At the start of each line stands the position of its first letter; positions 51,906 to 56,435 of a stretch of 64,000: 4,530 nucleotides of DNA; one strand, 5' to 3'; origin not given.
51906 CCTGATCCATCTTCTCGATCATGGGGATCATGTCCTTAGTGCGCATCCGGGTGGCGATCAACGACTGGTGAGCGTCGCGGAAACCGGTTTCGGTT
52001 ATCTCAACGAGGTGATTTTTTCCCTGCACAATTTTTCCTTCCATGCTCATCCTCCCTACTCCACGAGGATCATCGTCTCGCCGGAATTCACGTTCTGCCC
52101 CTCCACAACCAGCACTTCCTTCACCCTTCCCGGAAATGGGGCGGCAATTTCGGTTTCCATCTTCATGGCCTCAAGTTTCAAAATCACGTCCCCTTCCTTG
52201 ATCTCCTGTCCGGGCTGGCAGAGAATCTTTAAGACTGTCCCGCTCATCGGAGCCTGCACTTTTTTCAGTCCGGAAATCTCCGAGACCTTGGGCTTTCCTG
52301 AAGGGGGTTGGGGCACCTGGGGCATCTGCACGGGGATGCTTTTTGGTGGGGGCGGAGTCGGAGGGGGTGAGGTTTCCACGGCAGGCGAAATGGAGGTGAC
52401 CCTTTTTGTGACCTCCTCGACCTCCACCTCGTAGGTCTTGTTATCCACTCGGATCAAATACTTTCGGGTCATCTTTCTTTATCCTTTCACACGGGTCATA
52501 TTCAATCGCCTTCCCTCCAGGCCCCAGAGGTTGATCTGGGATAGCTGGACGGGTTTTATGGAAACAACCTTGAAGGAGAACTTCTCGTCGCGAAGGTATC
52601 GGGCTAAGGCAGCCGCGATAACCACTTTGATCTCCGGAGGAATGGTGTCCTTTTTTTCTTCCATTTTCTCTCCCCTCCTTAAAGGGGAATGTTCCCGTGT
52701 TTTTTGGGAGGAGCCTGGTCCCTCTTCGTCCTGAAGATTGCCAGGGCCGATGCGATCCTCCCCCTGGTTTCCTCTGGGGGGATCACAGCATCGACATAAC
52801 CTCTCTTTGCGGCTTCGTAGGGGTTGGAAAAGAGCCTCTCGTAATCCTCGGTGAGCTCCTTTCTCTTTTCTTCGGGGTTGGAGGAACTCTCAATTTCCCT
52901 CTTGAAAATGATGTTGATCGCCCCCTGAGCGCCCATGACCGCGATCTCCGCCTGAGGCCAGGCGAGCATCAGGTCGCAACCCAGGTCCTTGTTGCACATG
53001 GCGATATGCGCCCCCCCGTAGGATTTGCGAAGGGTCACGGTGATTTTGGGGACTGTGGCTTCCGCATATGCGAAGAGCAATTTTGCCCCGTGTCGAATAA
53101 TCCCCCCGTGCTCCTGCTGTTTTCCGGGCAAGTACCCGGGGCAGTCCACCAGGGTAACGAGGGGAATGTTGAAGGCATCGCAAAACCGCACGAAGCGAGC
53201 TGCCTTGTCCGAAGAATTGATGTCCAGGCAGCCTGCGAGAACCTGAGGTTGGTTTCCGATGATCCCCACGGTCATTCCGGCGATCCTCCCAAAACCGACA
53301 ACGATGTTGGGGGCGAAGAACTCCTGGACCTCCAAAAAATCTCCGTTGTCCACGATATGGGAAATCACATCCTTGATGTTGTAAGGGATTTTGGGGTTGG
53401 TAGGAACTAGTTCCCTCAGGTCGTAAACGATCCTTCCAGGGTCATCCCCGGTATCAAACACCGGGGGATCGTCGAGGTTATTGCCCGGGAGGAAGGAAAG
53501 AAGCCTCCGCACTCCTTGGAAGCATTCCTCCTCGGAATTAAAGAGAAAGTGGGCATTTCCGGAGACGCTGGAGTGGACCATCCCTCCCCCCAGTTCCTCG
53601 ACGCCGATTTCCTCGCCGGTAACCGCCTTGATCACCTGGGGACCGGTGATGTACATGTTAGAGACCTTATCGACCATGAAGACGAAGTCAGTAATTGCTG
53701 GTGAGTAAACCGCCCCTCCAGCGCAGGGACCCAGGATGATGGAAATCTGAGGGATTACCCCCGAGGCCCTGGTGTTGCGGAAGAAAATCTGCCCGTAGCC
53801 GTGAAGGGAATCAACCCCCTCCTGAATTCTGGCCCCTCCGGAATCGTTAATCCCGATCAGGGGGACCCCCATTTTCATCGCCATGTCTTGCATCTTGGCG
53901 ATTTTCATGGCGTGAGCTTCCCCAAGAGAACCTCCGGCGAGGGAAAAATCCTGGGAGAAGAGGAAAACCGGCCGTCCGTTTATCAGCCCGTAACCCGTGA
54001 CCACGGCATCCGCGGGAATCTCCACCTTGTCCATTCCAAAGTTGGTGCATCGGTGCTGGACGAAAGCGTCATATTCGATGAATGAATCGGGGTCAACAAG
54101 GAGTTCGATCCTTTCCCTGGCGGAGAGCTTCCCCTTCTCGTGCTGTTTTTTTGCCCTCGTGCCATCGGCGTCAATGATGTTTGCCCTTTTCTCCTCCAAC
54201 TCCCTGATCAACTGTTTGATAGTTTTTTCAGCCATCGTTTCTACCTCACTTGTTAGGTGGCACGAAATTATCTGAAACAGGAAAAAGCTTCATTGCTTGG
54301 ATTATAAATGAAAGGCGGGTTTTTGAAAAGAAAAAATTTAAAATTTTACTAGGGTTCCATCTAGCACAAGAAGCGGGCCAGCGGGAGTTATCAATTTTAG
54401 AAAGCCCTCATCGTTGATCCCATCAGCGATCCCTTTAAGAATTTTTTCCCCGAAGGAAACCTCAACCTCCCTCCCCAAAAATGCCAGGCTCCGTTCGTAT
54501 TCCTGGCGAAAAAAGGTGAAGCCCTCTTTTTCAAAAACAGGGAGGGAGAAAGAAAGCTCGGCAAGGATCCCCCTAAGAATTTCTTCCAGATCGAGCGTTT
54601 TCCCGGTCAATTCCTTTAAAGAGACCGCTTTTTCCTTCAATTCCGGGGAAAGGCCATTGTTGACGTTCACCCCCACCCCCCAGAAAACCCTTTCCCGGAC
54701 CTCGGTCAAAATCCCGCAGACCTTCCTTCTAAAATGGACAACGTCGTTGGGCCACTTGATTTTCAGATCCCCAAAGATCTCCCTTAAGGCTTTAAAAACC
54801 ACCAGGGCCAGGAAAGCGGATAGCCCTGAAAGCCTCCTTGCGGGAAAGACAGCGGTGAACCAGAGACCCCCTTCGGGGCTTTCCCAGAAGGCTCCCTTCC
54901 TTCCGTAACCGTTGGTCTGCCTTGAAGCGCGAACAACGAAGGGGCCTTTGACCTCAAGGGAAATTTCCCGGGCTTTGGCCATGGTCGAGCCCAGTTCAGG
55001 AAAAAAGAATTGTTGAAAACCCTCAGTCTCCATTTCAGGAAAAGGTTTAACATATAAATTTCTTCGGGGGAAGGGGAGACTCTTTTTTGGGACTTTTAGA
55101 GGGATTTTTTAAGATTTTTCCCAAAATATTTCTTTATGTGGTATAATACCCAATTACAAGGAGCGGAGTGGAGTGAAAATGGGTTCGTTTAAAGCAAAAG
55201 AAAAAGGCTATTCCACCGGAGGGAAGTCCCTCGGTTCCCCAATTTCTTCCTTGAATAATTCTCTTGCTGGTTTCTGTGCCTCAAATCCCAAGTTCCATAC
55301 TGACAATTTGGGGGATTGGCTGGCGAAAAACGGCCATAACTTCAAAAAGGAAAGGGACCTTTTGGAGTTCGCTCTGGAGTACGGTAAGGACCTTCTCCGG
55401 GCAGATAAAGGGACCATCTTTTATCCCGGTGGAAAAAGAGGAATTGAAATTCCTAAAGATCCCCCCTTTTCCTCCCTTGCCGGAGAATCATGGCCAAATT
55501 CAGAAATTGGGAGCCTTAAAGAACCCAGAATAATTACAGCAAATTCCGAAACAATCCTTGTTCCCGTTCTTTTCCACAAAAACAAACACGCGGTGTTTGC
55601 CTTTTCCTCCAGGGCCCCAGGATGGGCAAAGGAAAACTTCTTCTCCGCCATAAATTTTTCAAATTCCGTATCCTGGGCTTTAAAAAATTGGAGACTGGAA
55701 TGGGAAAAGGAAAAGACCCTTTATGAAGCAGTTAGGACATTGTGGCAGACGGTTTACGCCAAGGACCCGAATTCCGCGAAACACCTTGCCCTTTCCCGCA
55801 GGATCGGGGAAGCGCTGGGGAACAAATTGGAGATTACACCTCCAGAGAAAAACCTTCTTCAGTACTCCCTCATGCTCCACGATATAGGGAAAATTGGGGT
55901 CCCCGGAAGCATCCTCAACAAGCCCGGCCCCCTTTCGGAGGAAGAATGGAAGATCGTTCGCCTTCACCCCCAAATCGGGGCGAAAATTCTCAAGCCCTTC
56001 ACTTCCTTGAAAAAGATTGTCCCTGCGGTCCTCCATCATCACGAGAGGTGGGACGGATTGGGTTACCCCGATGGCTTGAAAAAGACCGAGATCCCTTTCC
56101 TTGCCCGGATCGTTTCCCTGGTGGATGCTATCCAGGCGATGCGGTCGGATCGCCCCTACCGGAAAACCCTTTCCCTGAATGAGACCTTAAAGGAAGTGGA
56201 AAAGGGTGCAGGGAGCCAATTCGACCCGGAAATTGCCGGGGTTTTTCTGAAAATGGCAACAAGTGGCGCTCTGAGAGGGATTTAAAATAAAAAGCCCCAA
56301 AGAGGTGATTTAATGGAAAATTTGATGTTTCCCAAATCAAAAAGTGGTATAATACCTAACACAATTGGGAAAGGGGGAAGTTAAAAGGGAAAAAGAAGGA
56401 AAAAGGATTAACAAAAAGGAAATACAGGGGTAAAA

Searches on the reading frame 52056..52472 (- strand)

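Call 29: search_protein_families(library=pfam, proteins=[window:52056-52472:-], max_evalue=0.00001)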
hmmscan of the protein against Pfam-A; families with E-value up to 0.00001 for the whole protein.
window:52056-52472:- (138 aa): 3 families
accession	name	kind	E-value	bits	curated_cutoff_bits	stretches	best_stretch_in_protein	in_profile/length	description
PF00364.28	Biotin_lipoyl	-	4.6e-18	65.3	22.1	1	71-135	2-71/73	Biotin-requiring enzyme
PF13533.13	Biotin_lipoyl_2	-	4.2e-14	52.4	29.8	1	108-131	2-25/32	Biotin-lipoyl like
PF13437.12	HlyD_3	-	4.6e-08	34.2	22.2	0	109-135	2-28/106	HlyD family secretion protein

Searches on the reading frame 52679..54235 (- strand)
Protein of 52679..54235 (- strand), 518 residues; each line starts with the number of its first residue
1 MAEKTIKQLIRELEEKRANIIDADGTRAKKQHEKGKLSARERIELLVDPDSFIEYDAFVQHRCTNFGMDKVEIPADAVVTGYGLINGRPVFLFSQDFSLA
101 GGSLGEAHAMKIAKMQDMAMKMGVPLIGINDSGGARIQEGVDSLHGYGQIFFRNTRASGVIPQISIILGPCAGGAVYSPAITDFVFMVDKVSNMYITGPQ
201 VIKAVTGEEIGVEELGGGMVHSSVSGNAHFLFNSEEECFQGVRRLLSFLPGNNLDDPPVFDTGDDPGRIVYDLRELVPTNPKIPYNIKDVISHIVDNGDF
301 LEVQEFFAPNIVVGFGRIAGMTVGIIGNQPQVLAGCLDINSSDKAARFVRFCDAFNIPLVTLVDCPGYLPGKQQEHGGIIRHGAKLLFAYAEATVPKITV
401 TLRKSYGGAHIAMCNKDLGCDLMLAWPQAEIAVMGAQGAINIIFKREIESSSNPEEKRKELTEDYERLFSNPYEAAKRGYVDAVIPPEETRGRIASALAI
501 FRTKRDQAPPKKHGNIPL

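Call 29: search_protein_families(library=pfam, proteins=[window:52679-54235:-], max_evalue=0.00001)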
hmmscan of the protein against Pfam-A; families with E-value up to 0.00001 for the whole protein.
window:52679-54235:- (518 aa): 2 families
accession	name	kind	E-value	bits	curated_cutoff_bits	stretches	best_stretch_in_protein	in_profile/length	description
PF01039.27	Carboxyl_trans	-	8e-198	658.5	22.3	1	30-516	1-493/493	Carboxyl transferase domain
PF03255.19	ACCA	-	2.9e-11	43.5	23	1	309-447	92-234/310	Acetyl co-enzyme A carboxylase carboxyltransferase-like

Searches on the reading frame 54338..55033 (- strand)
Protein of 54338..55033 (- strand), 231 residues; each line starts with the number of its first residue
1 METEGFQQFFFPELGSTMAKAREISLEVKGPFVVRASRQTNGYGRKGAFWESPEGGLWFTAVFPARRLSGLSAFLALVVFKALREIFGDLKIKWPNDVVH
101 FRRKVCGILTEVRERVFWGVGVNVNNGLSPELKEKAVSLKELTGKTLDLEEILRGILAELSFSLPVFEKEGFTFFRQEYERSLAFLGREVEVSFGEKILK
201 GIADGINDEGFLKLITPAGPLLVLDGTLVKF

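Call 63: search_protein_families(library=pfam, proteins=[window:54338-55033:-], max_evalue=0.000001)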
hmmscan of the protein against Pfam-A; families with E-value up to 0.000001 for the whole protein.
window:54338-55033:- (231 aa): 1 family
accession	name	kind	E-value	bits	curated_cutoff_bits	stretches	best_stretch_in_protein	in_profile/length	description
PF03099.24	BPL_LplA_LipB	-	2.1e-15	57.2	21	1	20-115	13-120/133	Biotin/lipoate A/B protein ligase family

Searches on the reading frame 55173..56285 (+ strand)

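Call 63: search_protein_families(library=pfam, proteins=[window:55173-56285:+], max_evalue=0.000001)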
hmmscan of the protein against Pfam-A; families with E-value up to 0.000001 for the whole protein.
window:55173-56285:+ (370 aa): 2 families
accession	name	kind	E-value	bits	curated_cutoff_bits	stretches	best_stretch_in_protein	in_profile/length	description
PF13487.12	HD_5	-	2.4e-34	119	27.2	1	194-354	7-170/170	HD domain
PF01966.28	HD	-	7.1e-18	65.4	22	1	206-323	10-116/116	HD domain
